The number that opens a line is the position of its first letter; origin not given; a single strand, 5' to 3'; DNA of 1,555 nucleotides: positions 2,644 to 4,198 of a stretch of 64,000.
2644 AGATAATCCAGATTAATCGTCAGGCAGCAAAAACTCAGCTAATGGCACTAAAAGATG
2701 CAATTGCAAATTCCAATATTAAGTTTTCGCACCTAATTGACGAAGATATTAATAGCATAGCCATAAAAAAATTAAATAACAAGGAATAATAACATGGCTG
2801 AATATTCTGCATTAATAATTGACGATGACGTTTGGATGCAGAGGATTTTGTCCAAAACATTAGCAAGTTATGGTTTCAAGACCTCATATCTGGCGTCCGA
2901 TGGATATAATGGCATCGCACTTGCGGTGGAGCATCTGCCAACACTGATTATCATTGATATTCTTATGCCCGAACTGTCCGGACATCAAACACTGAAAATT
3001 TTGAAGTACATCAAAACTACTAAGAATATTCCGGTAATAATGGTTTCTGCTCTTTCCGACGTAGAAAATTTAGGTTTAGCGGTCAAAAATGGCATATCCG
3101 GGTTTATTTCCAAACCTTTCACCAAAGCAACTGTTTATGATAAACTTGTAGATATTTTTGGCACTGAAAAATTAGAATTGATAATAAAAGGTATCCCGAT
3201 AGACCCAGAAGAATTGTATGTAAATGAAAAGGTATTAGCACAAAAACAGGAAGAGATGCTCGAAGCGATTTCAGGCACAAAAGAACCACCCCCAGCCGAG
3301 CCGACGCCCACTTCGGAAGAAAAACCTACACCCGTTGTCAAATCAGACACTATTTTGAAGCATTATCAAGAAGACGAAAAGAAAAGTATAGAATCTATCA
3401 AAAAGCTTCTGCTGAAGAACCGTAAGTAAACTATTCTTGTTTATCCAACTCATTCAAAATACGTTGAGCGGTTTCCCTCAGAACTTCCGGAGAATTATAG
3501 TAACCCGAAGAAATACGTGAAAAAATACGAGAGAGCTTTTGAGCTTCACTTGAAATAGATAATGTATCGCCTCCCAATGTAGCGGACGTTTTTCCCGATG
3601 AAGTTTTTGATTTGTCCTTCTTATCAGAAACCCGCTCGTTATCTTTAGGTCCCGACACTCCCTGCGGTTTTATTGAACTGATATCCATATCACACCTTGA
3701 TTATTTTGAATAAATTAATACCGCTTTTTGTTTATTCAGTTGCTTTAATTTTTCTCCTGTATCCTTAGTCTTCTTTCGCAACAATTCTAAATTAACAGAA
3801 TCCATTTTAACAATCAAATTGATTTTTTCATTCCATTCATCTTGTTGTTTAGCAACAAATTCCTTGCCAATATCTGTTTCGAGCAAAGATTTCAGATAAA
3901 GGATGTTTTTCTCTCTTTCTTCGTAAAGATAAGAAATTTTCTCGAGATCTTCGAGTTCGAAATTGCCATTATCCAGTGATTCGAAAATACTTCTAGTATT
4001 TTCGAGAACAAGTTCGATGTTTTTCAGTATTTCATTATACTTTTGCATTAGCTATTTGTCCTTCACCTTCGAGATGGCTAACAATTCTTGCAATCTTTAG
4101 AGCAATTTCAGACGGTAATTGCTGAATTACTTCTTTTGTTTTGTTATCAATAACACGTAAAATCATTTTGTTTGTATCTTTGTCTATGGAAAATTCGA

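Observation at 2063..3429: fliW-csrA co-transcribed with a CheY-like response regulator carrying a Pro/Glu/Thr-rich tail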

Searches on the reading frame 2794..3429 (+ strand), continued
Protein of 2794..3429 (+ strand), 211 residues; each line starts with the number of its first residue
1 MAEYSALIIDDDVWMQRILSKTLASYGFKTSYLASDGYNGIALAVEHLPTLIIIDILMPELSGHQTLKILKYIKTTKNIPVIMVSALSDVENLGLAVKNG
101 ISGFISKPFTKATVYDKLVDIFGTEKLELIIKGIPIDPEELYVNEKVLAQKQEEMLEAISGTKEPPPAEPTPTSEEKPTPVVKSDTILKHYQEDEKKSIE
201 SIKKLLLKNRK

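Call 32: find_encoding_contigs(protein=P0128, flank=5000, max_places=3)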
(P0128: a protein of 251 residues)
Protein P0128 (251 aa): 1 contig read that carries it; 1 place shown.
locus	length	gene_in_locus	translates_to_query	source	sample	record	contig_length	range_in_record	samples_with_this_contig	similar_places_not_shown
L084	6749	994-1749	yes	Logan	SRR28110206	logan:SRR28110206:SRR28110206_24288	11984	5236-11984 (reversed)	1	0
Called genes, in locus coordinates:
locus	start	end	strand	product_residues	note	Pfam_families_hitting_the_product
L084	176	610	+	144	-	PF02623:FliW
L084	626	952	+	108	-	PF02599:CsrA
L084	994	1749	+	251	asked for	PF00072:Response_reg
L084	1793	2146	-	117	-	PF00903:Glyoxalase (weak)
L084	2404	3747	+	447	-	PF14870:PSII_BNR (weak), PF15902:Sortilin-Vps10 (faint), PF02012:BNR (faint), PF14870:PSII_BNR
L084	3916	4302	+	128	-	-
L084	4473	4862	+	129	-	PF03625:DUF302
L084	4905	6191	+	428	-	-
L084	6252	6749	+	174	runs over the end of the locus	-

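Call 33: find_encoding_contigs(protein=P0265, flank=5000, max_places=2)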
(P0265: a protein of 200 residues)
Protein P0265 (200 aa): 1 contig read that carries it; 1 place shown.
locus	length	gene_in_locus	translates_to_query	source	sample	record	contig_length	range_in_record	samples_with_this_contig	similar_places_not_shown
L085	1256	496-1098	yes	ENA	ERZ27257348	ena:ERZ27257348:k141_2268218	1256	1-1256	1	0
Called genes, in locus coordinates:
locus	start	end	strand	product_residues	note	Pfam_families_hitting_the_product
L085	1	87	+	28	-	?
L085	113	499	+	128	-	PF00072:Response_reg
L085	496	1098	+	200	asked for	PF00072:Response_reg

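Call 34: find_encoding_contigs(protein=P0204, flank=5000, max_places=2)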
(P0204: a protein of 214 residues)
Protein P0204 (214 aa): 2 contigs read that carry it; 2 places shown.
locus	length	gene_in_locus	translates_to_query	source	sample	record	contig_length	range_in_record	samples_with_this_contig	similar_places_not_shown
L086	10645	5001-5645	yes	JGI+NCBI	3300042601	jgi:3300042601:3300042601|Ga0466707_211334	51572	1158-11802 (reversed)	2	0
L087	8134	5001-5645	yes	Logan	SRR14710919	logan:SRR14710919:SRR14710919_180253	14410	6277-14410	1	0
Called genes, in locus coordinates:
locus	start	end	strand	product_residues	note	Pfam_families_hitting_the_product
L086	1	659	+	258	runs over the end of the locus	PF02405:MlaE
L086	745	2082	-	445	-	-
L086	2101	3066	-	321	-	PF00491:Arginase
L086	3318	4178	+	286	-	PF00140:Sigma70_r1_2, PF04542:Sigma70_r2, PF04539:Sigma70_r3, PF04545:Sigma70_r4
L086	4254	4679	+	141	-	PF02623:FliW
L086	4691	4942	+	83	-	PF02599:CsrA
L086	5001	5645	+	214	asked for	PF00072:Response_reg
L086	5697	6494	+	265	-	-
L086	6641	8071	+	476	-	PF09992:NAGPA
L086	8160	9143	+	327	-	-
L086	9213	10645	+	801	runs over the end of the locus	PF17517:IgGFc_binding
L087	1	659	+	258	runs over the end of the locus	PF02405:MlaE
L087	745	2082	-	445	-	-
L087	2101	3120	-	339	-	PF00491:Arginase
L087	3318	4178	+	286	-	PF00140:Sigma70_r1_2, PF04542:Sigma70_r2, PF04539:Sigma70_r3, PF04545:Sigma70_r4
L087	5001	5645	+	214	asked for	PF00072:Response_reg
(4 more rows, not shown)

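Call 35: find_encoding_contigs(protein=P0132, flank=5000, max_places=2)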
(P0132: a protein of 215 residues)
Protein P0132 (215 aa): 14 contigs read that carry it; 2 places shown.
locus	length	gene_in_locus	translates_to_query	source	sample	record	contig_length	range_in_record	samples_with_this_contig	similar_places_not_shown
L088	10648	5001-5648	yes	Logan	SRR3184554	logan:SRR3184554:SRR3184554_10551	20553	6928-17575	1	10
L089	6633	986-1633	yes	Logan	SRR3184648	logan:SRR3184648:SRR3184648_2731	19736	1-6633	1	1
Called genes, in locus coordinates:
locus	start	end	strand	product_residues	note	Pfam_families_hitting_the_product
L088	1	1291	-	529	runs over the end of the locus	PF03572:Peptidase_S41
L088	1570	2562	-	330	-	PF01368:DHH, PF02272:DHHA1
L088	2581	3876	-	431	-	PF20230:DUF6588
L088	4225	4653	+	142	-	PF02623:FliW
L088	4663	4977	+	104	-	PF02599:CsrA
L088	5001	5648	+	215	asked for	PF00072:Response_reg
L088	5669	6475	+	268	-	-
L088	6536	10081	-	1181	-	PF13385:Laminin_G_3, PF09113:N-glycanase_C, PF18962:Por_Secre_tail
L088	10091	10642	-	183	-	-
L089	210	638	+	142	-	PF02623:FliW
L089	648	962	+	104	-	PF02599:CsrA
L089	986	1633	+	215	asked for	PF00072:Response_reg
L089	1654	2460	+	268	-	-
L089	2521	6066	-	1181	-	PF13385:Laminin_G_3, PF09113:N-glycanase_C, PF18962:Por_Secre_tail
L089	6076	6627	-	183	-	-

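Call 36: find_encoding_contigs(protein=P0127, flank=5000, max_places=2)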
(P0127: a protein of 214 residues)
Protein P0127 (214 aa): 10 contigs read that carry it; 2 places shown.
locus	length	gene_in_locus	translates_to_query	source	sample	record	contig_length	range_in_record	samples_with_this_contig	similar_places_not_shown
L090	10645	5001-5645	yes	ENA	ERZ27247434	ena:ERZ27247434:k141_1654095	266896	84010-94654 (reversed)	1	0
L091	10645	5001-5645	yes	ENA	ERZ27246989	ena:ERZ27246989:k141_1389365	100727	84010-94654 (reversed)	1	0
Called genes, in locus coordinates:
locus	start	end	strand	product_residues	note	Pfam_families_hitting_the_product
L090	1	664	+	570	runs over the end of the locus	PF01432:Peptidase_M3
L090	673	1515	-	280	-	PF02678:Pirin, PF05726:Pirin_C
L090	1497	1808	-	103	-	PF04264:YceI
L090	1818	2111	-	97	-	PF04264:YceI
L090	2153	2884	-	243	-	PF02678:Pirin, PF17954:Pirin_C_2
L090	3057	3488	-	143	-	PF22381:Staph_reg_Sar_Rot (weak), PF12802:MarR_2, PF01047:MarR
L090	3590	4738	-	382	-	PF02771:Acyl-CoA_dh_N, PF02770:Acyl-CoA_dh_M, PF00441:Acyl-CoA_dh_1, PF08028:Acyl-CoA_dh_2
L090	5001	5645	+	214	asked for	PF00072:Response_reg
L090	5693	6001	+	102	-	PF09527:ATPase_gene1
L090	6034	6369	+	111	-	-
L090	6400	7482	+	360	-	PF00119:ATP-synt_A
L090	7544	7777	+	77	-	PF00137:ATP-synt_C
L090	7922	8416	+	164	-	PF00430:ATP-synt_B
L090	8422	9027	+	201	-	PF00213:OSCP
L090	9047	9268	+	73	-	-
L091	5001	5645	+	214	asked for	PF00072:Response_reg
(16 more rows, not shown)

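Call 37: list_cluster_members(proteins=[P0122, P0123, P0124, P0125, P0126, P0132, P0143, P0154, P0175, P0204])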
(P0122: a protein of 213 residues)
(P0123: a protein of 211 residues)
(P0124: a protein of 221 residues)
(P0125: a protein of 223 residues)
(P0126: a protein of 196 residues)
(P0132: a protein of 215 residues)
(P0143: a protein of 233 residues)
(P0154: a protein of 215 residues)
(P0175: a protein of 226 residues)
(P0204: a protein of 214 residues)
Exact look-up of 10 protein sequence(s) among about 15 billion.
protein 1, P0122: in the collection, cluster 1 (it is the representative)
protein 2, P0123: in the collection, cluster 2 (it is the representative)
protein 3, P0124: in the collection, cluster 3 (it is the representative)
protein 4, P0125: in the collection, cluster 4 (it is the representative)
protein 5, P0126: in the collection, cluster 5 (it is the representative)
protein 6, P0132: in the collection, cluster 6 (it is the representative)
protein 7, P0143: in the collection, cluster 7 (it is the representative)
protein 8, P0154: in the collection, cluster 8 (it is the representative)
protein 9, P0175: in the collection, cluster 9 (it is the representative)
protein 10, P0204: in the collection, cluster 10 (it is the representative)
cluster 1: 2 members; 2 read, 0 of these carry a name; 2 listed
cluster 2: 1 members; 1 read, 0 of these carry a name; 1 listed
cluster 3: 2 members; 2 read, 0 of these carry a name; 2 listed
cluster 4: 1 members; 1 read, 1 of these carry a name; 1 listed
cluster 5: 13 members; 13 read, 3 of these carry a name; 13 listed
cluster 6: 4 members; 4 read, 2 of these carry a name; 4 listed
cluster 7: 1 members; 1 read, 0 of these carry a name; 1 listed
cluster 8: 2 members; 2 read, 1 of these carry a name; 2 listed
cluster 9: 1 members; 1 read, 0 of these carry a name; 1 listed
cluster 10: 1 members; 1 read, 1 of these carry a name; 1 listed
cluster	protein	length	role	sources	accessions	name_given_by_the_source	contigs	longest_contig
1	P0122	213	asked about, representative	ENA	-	-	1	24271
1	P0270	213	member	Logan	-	-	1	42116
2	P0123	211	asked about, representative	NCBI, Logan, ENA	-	-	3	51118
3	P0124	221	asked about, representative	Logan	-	-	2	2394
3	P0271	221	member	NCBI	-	-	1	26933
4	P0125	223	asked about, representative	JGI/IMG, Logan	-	CheY-like chemotaxis protein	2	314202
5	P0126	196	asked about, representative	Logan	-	-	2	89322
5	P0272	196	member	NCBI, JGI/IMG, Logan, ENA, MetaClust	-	response regulator RpfG family c-di-GMP phosphodiesterase | \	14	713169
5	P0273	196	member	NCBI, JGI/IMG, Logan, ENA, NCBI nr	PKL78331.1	MAG: hypothetical protein CVV25_12055 [Ignavibacteriae bacterium HGW-Ignavibacteriae-4] | response regulator RpfG family c-di-GMP phosphodiesterase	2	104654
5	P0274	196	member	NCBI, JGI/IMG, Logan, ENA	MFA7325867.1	MAG: response regulator [Candidatus Kapaibacterium sp.]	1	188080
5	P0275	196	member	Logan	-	-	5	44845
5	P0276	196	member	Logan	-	-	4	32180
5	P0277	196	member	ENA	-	-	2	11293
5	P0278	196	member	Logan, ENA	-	-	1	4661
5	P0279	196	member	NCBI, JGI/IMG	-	-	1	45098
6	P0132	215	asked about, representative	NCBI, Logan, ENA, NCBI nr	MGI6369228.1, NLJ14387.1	MAG: response regulator [Ignavibacteria bacterium] | response regulator [Ignavibacteria bacterium]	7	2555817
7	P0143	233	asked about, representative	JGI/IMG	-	-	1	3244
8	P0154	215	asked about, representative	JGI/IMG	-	CheY-like chemotaxis protein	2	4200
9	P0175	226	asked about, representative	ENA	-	-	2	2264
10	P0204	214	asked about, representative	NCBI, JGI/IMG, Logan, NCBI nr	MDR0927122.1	MAG: response regulator [Ignavibacteria bacterium] | CheY-like chemotaxis protein | response regulator [Ignavibacteria bacterium]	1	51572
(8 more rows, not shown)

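Call 59: find_homologous_proteins(query=P0132, max_evalue=1e-10)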
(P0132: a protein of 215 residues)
Query P0132 (215 aa): 34 proteins with E <= 1e-10 among 661 candidates.
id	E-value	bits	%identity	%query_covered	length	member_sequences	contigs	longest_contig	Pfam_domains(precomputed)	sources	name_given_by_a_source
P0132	1.1e-130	451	100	100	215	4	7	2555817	PF00072.31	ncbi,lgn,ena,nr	ncbi:MAG: response regulator [Ignavibacteria bacterium]|nr:response regulator [Ignavibacteria bacter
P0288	1.2e-112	392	87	100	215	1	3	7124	PF00072.31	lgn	-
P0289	6.4e-112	390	87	100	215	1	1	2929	PF00072.31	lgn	-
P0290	1.4e-71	258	63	99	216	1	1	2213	PF00072.31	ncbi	-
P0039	2.7e-37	146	53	64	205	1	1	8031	PF00072.31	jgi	jgi:CheY-like chemotaxis protein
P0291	4.9e-35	139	54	62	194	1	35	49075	PF00072.31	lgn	-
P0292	1.9e-31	127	45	73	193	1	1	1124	PF00072.31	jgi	jgi:YesN/AraC family two-component response regulator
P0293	5.1e-30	122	53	56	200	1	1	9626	PF00072.31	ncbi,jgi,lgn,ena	jgi:DNA-binding NtrC family response regulator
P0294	1.4e-29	121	34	69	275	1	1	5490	PF00072.31,PF20161.6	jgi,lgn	jgi:CheY-like chemotaxis protein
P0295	1.8e-29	121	53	56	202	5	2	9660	PF00072.31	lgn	-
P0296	7.6e-26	109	34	47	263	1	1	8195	PF00072.31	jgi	jgi:DNA-binding response OmpR family regulator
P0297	9.1e-23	99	31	58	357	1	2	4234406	PF00990.27,PF00072.31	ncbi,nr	ncbi:MAG: response regulator [Candidatus Manganitrophus sp.]|nr:response regulator [Candidatus Manga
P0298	7.9e-21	92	33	57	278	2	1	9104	PF00072.31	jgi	jgi:DNA-binding response OmpR family regulator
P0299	4.0e-20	90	41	47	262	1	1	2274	PF00072.31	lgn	-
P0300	2.0e-18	85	32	57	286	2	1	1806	PF00072.31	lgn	-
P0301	9.9e-18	82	36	56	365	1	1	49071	PF01740.27,PF00072.31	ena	-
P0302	2.3e-16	78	36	60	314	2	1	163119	PF00072.31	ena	-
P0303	3.0e-16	78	38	47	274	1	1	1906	PF00072.31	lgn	-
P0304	5.7e-15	73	36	60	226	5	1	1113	PF00072.31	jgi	jgi:CheY-like chemotaxis protein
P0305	1.1e-14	72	34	46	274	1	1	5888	PF00072.31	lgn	-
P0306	1.2e-13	69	49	42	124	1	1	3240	PF00072.31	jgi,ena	-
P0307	2.8e-13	68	37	60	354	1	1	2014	PF13487.13,PF01966.29,PF00072.31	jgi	jgi:putative two-component system response regulator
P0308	4.0e-13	67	45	45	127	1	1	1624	PF00072.31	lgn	-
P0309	6.1e-13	67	38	58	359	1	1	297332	PF02518.32,PF00512.32,PF00072.31,PF14501.13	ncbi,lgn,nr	ncbi:MAG: response regulator [Ignavibacteria bacterium]|nr:response regulator [Ignavibacteria bacter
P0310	2.4e-12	65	38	53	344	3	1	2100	PF02518.32,PF00072.31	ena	-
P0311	3.2e-12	64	46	32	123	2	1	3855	PF00072.31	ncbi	-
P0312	5.6e-12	64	38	50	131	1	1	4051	PF00072.31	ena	-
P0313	7.1e-12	63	35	55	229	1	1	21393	PF00486.35,PF00072.31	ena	-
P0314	8.9e-12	63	38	53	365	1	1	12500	PF02518.32,PF00512.32,PF00072.31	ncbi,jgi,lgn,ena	jgi:signal transduction histidine kinase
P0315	1.4e-11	62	38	48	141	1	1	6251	PF00072.31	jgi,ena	-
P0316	2.1e-11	62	33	54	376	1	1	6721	PF13487.13,PF01966.29,PF00072.31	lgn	-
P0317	4.0e-11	61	33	60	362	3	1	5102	PF01791.16,PF00072.31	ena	-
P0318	4.0e-11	61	36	54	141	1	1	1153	PF00072.31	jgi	jgi:CheY-like chemotaxis protein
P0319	9.4e-11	60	36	56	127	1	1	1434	PF00072.31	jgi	jgi:DNA-binding response OmpR family regulator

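Call 60: fold_search(model_id=the predicted structure, library=pdb)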
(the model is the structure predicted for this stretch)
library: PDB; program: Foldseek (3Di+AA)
matches with E <= 10: 1716; with E <= 0.001: 544
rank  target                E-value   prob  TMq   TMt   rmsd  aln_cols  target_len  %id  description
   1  1udr_A                2.0e-08  1.00  0.51  0.82   2.8       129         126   34  CHEY MUTANT WITH LYS 91 REPLACED BY ASP, LYS 92 REPLACED BY ALA, ILE 96 REPLACED BY LYS AND ALA 98 REPLACED BY LEU (ST (released 1997-11-19)
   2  3to5                  4.7e-08  1.00  0.50  0.82   2.1       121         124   30  High resolution structure of CheY3 from Vibrio cholerae (released 2012-09-12)
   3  1mih_A                4.7e-08  1.00  0.52  0.83   2.6       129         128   34  A ROLE FOR CHEY GLU 89 IN CHEZ-MEDIATED DEPHOSPHORYLATION OF THE E. COLI CHEMOTAXIS RESPONSE REGULATOR CHEY (released 2003-04-08)
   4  3chy                  4.7e-08  1.00  0.52  0.83   2.7       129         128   34  CRYSTAL STRUCTURE OF ESCHERICHIA COLI CHEY REFINED AT 1.7-ANGSTROM RESOLUTION (released 1993-01-15)
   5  1udr_B                4.7e-08  1.00  0.51  0.83   2.7       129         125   34  CHEY MUTANT WITH LYS 91 REPLACED BY ASP, LYS 92 REPLACED BY ALA, ILE 96 REPLACED BY LYS AND ALA 98 REPLACED BY LEU (ST (released 1997-11-19)
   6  1c4w                  5.3e-08  1.00  0.52  0.82   2.7       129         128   33  1.9 A STRUCTURE OF A-THIOPHOSPHONATE MODIFIED CHEY D57C (released 2000-05-08)
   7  1jbe                  6.0e-08  1.00  0.52  0.83   2.6       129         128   34  1.08 A Structure of apo-Chey reveals meta-active conformation (released 2001-08-08)
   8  5chy                  6.4e-08  1.00  0.52  0.83   2.9       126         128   33  STRUCTURE OF CHEMOTAXIS PROTEIN CHEY (released 1996-12-07)
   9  2id7                  6.4e-08  1.00  0.52  0.82   2.7       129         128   33  1.75 A Structure of T87I Phosphono-CheY (released 2007-09-25)
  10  3oly_A                6.8e-08  1.00  0.52  0.83   2.5       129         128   33  Structural and functional effects of substitution at position T+1 in CheY: CheYA88M-BeF3-Mn complex (released 2011-08-31)
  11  1e6m                  7.2e-08  1.00  0.51  0.82   2.6       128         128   34  TWO-COMPONENT SIGNAL TRANSDUCTION SYSTEM D57A MUTANT OF CHEY (released 2000-09-21)
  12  3rvl_B                8.1e-08  1.00  0.52  0.84   2.3       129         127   36  Structure of the CheY-BeF3 Complex with substitutions at 59 and 89: N59D and E89R (released 2012-05-09)
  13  3olx_A                9.2e-08  1.00  0.53  0.84   2.7       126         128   32  Structural and functional effects of substitution at position T+1 in CheY: CheYA88S-BeF3-Mn complex (released 2011-08-31)
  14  3fgz_A                9.2e-08  1.00  0.52  0.82   2.6       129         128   34  Crystal Structure of CheY triple mutant F14E, N59M, E89R complexed with BeF3- and Mn2+ (released 2009-09-22)
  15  3olv_A                9.2e-08  1.00  0.51  0.81   2.7       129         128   33  Structural and functional effects of substitution at position T+1 in CheY: CheYA88V-BeF3-Mg complex (released 2011-08-31)
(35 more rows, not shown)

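Call 71: predict_structure(alignment_id=A4)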
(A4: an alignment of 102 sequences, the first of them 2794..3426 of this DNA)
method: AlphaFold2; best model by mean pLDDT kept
length: 211 residues; sequences in the alignment: 102
mean_pLDDT: 80.7   pTM: 0.69
mean pLDDT of the five models: 80.7, 80.3, 79.6, 79.2, 78.3
residues with pLDDT >= 90: 117; 70-90: 42; 50-70: 21; < 50: 31
segments of 3 or more residues with pLDDT < 50: 163-192
pLDDT, mean of each block of 10 residues (from residue 1): 94 97 97 98 98 95 96 95 85 82 91 95 94 88 70 78 42 34 44 59 65 46
secondary structure, 60 per line:
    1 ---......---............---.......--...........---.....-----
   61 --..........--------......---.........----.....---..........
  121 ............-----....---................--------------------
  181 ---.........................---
elements in order: E4-9 H13-24 E28-34 H37-47 E51-55 H63-72 E81-86 H90-98 E103-107 H111-132 H138-141 H145-160 H184-208

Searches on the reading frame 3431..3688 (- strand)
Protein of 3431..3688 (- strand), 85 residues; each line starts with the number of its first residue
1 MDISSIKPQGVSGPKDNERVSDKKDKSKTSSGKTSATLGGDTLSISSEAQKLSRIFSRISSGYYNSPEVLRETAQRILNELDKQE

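Call 3: search_protein_families(library=pfam, proteins=[window:3431-3688:-], max_evalue=0.01)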
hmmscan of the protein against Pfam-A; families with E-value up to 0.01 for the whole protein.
window:3431-3688:- (85 aa): 0 families

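Call 9: search_protein_families(library=ncbifam, proteins=[window:3431-3688:-], max_evalue=0.01)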
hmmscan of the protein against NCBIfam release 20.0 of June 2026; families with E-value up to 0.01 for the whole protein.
window:3431-3688:- (85 aa): 1 family
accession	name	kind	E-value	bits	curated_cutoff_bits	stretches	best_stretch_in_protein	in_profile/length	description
TIGR03824.1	FlgM_jcvi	equivalog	0.00035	21.3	40.75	1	1-59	1-59/98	flagellar biosynthesis anti-sigma factor FlgM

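Call 68: search_protein_families(library=pfam, proteins=[window:3431-3688:-], max_evalue=1)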
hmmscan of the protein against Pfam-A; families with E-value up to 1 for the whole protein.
window:3431-3688:- (85 aa): 0 families

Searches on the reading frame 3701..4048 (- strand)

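Call 3: search_protein_families(library=pfam, proteins=[window:3701-4048:-], max_evalue=0.01)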
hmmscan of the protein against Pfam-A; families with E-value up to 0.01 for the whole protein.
window:3701-4048:- (115 aa): 0 families

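Call 9: search_protein_families(library=ncbifam, proteins=[window:3701-4048:-], max_evalue=0.01)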
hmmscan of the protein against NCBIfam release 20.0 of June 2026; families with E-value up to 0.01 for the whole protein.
window:3701-4048:- (115 aa): 0 families

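Call 68: search_protein_families(library=pfam, proteins=[window:3701-4048:-], max_evalue=1)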
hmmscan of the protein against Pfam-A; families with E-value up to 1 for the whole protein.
window:3701-4048:- (115 aa): 1 family
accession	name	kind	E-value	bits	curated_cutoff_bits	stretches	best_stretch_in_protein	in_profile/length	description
PF05400.18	FliT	-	0.25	12.6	29.5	1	34-110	9-81/85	Flagellar protein FliT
